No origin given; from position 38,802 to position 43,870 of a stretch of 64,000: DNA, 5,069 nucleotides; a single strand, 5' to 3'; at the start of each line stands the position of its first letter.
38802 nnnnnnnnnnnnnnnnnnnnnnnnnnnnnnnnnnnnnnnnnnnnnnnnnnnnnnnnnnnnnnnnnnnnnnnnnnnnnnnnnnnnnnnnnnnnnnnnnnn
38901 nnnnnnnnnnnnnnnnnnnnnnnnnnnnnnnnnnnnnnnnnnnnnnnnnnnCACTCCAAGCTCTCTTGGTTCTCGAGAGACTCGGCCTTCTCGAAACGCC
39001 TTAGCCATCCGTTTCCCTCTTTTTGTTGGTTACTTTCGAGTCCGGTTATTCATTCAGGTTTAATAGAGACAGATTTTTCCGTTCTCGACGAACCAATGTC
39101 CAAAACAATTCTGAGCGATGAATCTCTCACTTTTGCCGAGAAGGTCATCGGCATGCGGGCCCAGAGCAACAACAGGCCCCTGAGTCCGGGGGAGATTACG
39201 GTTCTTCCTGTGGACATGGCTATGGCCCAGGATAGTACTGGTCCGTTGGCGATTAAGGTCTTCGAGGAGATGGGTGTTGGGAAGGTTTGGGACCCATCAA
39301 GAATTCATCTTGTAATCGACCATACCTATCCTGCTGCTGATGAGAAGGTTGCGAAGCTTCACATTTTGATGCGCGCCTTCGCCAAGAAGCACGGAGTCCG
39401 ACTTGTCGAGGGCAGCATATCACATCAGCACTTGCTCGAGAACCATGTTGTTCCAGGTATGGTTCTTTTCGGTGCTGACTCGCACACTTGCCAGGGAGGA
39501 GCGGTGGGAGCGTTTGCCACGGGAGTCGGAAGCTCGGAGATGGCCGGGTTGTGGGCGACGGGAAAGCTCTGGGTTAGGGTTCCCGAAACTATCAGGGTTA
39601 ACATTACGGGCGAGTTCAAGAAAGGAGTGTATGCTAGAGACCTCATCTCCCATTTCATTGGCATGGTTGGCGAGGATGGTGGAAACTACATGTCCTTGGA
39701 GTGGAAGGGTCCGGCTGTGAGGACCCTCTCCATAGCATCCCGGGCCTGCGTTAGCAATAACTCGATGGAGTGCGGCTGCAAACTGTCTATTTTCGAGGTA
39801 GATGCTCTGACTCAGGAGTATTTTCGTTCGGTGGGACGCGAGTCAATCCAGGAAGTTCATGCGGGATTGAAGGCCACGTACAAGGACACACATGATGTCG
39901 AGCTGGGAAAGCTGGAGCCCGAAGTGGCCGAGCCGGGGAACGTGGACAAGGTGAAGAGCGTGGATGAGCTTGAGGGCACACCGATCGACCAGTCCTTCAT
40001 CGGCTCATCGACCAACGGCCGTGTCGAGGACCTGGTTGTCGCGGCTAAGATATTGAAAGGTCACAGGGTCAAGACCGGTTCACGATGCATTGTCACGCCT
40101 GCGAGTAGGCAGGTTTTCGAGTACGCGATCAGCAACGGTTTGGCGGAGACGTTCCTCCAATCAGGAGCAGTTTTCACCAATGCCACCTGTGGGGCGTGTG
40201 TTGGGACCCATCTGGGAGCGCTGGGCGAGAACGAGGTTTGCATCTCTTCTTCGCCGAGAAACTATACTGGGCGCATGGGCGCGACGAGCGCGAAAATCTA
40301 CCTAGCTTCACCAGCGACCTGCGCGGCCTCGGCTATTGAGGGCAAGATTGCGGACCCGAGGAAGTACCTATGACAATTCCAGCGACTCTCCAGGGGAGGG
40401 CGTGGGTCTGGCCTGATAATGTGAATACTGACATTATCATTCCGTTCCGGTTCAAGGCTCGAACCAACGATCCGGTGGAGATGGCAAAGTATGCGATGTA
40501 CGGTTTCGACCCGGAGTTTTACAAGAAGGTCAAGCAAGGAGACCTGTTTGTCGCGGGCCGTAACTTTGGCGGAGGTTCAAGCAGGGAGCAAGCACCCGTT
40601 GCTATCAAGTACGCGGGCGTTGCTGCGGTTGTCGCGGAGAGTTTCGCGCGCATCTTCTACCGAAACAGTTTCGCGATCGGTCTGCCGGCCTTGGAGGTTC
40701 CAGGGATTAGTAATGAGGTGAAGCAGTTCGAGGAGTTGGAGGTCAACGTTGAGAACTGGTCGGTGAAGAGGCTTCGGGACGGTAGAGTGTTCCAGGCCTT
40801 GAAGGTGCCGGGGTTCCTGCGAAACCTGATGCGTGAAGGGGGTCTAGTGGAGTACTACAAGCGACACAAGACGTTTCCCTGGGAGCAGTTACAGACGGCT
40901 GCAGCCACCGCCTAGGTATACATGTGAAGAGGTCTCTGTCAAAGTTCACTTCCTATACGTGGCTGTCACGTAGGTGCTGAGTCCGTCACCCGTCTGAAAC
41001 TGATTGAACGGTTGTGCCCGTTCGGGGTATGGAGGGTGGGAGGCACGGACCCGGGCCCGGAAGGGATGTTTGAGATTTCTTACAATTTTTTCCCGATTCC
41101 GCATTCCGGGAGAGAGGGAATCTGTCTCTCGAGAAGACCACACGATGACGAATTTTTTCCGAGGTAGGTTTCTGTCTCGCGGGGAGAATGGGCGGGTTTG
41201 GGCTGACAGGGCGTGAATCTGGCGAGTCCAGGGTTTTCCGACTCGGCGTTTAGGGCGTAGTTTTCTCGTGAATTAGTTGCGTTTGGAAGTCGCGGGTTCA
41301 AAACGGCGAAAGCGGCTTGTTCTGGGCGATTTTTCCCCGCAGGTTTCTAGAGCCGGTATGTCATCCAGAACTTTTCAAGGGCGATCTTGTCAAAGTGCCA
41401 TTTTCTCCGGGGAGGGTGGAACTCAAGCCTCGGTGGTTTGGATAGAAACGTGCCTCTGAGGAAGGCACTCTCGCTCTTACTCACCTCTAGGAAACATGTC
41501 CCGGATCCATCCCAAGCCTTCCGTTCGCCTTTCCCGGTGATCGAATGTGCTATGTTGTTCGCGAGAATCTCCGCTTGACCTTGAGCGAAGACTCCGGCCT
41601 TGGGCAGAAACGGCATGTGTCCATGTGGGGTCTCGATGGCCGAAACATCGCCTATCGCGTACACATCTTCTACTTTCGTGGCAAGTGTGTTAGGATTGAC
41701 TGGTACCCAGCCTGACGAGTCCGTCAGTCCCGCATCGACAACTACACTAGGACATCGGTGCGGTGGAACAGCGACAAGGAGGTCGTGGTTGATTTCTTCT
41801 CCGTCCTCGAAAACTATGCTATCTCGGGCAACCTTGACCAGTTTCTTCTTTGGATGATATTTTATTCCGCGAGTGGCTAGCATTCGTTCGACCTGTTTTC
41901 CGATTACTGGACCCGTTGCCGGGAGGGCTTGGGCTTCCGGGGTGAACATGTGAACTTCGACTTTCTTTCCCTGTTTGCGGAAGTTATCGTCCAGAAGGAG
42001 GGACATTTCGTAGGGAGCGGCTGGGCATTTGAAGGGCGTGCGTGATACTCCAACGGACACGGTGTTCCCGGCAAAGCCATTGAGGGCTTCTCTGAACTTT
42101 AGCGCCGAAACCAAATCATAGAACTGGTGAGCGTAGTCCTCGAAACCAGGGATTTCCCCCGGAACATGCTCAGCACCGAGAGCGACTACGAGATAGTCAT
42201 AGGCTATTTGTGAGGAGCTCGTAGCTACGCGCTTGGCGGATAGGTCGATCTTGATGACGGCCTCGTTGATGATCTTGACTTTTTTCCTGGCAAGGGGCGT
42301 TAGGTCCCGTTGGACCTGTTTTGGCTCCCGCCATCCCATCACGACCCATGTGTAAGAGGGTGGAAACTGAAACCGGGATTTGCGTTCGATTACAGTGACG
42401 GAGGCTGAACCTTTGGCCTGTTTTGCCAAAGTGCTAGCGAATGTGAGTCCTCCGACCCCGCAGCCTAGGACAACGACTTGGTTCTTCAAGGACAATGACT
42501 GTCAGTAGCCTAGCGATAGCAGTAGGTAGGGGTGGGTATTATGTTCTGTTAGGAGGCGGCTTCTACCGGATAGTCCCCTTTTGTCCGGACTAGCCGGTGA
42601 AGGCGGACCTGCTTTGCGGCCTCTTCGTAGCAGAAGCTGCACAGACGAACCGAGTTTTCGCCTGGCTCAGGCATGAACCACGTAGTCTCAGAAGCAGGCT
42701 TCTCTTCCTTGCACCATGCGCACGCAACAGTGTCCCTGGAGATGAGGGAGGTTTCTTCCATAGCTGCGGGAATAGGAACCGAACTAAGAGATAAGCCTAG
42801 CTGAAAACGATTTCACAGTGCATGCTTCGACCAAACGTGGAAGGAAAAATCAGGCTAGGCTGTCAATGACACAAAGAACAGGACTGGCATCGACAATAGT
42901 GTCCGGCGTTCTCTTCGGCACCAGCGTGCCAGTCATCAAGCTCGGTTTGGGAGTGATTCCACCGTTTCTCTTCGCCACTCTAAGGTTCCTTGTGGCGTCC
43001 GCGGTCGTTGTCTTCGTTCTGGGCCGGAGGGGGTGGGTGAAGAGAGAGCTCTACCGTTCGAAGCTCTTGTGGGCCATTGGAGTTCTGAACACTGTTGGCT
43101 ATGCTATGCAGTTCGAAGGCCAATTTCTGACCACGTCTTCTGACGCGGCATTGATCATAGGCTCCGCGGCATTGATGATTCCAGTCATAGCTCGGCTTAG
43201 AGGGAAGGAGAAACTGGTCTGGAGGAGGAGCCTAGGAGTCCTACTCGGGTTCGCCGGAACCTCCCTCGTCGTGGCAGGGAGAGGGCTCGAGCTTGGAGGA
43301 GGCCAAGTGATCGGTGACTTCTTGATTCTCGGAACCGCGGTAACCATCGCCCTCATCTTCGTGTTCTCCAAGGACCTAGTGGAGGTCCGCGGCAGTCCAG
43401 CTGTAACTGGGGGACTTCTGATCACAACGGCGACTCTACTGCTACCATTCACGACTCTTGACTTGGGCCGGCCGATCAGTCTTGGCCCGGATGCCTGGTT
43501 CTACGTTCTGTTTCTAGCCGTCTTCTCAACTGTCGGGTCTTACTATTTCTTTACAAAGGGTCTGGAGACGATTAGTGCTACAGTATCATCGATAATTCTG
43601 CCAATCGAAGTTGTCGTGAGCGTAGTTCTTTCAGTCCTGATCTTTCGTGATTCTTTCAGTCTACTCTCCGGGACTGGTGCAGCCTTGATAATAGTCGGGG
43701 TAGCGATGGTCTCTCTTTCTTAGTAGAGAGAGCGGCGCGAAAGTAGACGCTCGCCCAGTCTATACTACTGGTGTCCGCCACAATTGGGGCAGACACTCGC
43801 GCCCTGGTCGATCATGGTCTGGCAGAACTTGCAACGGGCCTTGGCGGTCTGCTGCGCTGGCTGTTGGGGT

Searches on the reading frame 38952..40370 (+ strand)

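Call 32: search_protein_families(library=pfam, proteins=[window:38952-40370:+], max_evalue=0.00001)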
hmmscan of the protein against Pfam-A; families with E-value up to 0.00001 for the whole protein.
window:38952-40370:+ (473 aa): 1 family
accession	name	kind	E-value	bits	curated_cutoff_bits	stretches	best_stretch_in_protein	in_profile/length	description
PF00330.25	Aconitase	-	4.2e-83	280.3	28.7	1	79-464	13-463/463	Aconitase family (aconitate hydratase)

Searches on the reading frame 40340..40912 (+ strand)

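Call 83: search_protein_families(library=pfam, proteins=[window:40340-40912:+], max_evalue=0.00001)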
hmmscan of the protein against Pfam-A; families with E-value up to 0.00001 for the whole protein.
window:40340-40912:+ (191 aa): 1 family
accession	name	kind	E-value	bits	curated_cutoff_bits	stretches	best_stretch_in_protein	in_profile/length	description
PF00694.25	Aconitase_C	-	1.5e-17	64.6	22.8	1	58-120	65-128/131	Aconitase C-terminal domain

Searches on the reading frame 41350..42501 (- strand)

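Call 43: search_protein_families(library=pfam, proteins=[window:41350-42501:-], max_evalue=0.0001)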
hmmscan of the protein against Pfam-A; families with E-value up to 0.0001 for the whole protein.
window:41350-42501:- (384 aa): 4 families
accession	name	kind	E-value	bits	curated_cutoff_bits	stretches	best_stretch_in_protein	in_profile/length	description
PF07992.20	Pyr_redox_2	-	4.5e-27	95.6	26.1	1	8-293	2-278/291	Pyridine nucleotide-disulphide oxidoreductase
PF00070.33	Pyr_redox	-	1.8e-08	35.2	22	0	9-45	2-35/82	Pyridine nucleotide-disulphide oxidoreductase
PF21706.3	FCSD_central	-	7e-05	23.4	27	0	144-245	13-115/116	Sulfide dehydrogenase [flavocytochrome c] flavoprotein chain, central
PF05834.18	Lycopene_cycl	-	9.6e-05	22.1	23.4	0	9-55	2-47/380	Lycopene cyclase protein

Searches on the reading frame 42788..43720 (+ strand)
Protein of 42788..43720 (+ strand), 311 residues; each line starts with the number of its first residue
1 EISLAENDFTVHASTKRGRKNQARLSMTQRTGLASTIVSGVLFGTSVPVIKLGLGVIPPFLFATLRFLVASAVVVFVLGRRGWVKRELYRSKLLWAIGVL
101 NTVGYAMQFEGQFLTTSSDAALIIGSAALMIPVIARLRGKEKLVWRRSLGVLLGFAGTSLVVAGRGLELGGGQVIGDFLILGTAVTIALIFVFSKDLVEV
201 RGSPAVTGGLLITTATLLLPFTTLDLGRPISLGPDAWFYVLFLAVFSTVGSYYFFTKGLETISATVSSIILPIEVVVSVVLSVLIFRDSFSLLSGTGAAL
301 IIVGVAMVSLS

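Call 43: search_protein_families(library=pfam, proteins=[window:42788-43720:+], max_evalue=0.0001)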
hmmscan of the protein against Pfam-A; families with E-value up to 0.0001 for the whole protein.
window:42788-43720:+ (311 aa): 2 families
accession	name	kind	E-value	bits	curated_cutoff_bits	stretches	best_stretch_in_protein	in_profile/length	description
PF00892.27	EamA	-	8.4e-35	120.4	28.2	2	175-309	2-134/135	EamA-like transporter family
PF08449.17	UAA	-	8.7e-06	25.5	26.2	1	233-309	233-308/311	UAA transporter family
